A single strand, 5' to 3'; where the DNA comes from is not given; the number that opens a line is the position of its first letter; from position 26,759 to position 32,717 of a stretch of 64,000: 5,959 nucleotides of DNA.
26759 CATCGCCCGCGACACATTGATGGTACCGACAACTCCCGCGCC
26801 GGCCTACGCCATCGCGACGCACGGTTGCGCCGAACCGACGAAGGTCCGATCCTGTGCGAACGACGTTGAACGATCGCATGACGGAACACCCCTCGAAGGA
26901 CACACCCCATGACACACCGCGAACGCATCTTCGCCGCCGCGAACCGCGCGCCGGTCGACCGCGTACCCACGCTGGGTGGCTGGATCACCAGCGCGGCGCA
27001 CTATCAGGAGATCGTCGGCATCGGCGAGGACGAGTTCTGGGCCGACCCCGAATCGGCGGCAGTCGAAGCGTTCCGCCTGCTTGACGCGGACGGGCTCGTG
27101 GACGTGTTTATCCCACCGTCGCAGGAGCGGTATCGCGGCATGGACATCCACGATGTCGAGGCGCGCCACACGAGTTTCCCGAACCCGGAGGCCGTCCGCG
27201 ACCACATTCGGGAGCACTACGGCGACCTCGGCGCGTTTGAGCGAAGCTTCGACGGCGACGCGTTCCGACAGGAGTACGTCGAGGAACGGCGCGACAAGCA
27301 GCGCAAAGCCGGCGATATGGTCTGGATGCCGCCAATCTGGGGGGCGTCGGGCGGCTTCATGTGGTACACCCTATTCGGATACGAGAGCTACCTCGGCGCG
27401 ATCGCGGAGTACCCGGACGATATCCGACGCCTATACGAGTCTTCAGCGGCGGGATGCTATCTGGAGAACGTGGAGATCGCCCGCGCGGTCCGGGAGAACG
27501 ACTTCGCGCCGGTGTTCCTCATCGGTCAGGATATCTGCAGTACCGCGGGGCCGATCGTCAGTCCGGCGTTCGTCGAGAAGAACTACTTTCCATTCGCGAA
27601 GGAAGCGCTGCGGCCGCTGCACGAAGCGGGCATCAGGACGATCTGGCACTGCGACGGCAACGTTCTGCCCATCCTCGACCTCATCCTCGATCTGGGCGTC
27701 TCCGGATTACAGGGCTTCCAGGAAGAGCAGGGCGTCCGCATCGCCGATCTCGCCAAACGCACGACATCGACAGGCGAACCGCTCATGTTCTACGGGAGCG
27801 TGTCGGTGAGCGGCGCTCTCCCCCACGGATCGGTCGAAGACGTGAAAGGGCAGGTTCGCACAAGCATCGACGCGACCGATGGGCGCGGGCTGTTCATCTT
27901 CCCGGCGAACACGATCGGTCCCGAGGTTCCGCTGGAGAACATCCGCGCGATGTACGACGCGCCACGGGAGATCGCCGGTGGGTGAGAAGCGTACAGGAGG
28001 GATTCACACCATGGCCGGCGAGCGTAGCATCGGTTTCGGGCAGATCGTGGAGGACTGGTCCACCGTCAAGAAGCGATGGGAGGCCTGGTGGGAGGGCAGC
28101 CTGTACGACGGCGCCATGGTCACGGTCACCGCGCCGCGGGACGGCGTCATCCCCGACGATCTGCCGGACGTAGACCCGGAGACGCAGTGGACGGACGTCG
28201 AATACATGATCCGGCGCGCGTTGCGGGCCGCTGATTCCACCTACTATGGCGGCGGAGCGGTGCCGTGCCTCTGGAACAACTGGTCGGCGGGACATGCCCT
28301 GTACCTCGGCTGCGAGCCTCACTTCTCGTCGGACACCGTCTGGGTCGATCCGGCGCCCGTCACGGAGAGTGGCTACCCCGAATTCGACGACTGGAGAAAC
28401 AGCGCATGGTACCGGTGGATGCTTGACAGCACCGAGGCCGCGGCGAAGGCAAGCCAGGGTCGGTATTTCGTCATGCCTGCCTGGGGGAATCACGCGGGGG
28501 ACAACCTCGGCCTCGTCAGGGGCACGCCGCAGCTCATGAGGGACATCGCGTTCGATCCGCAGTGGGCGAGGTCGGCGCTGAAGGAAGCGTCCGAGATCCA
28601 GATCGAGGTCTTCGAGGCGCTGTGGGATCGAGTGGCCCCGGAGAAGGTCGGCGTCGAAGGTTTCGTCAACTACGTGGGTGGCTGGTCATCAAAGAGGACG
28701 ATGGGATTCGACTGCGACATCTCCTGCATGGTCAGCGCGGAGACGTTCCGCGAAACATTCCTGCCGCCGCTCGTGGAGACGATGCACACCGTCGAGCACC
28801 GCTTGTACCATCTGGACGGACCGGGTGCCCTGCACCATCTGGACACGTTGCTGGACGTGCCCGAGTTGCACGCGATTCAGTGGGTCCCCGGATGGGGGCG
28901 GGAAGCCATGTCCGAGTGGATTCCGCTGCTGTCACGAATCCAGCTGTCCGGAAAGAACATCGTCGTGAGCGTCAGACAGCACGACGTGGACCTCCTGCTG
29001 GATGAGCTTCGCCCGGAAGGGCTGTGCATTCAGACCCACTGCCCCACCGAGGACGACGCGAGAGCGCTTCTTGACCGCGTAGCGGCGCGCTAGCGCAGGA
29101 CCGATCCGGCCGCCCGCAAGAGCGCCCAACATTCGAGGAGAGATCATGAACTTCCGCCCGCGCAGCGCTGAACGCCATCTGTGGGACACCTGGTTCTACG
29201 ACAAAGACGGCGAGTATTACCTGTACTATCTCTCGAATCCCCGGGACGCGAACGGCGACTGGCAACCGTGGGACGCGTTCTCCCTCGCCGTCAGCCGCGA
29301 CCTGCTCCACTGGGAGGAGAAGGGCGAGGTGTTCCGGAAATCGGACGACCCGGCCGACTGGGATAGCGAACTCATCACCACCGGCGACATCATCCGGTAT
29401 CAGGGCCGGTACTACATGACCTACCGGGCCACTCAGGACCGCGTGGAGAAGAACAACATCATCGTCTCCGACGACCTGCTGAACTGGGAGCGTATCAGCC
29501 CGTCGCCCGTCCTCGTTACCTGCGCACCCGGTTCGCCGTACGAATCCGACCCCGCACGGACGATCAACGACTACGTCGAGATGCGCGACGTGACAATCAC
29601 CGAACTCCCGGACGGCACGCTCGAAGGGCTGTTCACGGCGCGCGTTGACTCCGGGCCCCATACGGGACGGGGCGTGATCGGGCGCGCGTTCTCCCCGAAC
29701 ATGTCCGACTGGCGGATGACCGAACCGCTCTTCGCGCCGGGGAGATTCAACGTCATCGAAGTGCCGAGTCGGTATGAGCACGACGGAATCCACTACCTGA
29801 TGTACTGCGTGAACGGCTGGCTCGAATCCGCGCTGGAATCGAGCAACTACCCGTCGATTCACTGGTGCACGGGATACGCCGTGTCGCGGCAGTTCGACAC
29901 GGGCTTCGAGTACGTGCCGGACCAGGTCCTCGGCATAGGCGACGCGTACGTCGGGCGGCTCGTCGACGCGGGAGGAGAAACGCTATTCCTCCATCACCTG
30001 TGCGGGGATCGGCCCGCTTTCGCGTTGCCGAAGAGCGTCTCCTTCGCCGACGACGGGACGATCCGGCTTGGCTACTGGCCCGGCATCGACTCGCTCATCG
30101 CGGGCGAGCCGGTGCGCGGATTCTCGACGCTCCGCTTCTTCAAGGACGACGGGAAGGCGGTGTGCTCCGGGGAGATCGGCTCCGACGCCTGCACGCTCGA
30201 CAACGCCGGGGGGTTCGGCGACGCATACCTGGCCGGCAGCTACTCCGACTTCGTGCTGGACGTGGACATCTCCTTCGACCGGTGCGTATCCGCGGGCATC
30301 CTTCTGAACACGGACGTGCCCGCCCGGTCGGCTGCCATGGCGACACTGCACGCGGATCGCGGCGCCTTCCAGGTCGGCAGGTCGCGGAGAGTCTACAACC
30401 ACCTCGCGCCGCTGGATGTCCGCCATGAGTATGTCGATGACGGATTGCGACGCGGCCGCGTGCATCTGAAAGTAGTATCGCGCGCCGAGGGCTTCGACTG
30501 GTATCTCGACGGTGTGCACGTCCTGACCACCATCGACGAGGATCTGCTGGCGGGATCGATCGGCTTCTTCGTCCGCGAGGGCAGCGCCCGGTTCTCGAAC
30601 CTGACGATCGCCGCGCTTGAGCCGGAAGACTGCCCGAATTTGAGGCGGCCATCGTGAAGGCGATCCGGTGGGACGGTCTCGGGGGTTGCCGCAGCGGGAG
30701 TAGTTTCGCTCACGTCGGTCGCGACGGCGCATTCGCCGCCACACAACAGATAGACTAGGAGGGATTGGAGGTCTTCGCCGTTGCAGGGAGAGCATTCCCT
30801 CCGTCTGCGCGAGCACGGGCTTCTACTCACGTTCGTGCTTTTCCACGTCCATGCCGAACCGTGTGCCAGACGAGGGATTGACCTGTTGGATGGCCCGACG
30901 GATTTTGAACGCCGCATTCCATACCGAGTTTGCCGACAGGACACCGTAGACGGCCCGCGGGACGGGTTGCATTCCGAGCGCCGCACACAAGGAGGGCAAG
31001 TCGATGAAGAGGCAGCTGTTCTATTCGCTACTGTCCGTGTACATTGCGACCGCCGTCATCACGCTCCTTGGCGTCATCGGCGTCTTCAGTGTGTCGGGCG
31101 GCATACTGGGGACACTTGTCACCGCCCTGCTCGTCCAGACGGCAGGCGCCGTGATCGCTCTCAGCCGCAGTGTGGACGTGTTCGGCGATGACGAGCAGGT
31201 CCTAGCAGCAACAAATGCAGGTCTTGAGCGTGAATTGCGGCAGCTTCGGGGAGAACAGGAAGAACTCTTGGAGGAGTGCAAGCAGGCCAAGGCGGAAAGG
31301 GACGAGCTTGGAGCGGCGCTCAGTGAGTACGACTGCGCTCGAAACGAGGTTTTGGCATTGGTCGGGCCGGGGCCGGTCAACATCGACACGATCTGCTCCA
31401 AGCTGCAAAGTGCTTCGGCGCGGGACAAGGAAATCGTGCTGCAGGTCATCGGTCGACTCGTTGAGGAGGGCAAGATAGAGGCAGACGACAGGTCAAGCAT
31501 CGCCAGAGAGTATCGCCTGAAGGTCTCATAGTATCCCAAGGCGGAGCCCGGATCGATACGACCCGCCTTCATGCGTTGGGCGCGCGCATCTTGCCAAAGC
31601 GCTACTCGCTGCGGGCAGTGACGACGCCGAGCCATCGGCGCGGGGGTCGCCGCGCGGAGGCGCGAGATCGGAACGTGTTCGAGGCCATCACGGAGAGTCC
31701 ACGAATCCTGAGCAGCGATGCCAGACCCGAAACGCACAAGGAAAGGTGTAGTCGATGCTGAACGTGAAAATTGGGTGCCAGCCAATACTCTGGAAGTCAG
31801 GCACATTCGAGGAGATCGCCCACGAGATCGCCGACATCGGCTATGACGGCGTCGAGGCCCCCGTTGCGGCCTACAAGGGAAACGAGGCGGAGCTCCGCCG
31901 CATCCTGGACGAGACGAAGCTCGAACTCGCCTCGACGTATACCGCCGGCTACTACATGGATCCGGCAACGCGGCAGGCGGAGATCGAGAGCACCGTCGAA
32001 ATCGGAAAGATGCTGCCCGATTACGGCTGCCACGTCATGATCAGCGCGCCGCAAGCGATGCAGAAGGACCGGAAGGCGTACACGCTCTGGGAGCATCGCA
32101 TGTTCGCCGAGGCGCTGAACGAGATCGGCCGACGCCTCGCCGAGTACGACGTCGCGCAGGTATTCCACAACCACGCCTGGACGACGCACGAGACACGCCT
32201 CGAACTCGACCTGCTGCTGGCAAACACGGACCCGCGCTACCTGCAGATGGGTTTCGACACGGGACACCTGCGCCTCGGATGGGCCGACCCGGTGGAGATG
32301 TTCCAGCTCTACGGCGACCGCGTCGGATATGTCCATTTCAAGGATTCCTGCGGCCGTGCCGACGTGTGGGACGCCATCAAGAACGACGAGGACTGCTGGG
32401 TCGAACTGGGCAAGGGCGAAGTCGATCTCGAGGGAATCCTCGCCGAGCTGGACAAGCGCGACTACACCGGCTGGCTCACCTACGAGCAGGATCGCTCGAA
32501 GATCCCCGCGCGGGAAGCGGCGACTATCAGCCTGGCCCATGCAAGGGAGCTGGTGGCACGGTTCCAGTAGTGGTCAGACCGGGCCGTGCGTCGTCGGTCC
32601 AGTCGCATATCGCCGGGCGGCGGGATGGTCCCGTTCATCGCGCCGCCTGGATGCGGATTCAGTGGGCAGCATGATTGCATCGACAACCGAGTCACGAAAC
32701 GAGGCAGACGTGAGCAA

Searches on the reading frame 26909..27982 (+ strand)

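Call 28: search_protein_families(library=pfam, proteins=[window:26909-27982:+], max_evalue=0.00001)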
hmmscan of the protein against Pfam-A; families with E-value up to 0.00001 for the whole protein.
window:26909-27982:+ (358 aa): 1 family
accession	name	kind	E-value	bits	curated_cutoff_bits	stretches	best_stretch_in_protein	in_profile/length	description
PF01208.23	URO-D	-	3.1e-11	43.3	23.9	1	207-354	206-345/346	Uroporphyrinogen decarboxylase (URO-D)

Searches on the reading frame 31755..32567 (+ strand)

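Call 28: search_protein_families(library=pfam, proteins=[window:31755-32567:+], max_evalue=0.00001)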
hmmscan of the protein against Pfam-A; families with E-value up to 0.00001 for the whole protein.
window:31755-32567:+ (271 aa): 1 family
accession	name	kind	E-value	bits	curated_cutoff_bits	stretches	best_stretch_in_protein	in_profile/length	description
PF01261.30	AP_endonuc_2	-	1.6e-26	94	31.1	1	24-264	3-247/249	Xylose isomerase-like TIM barrel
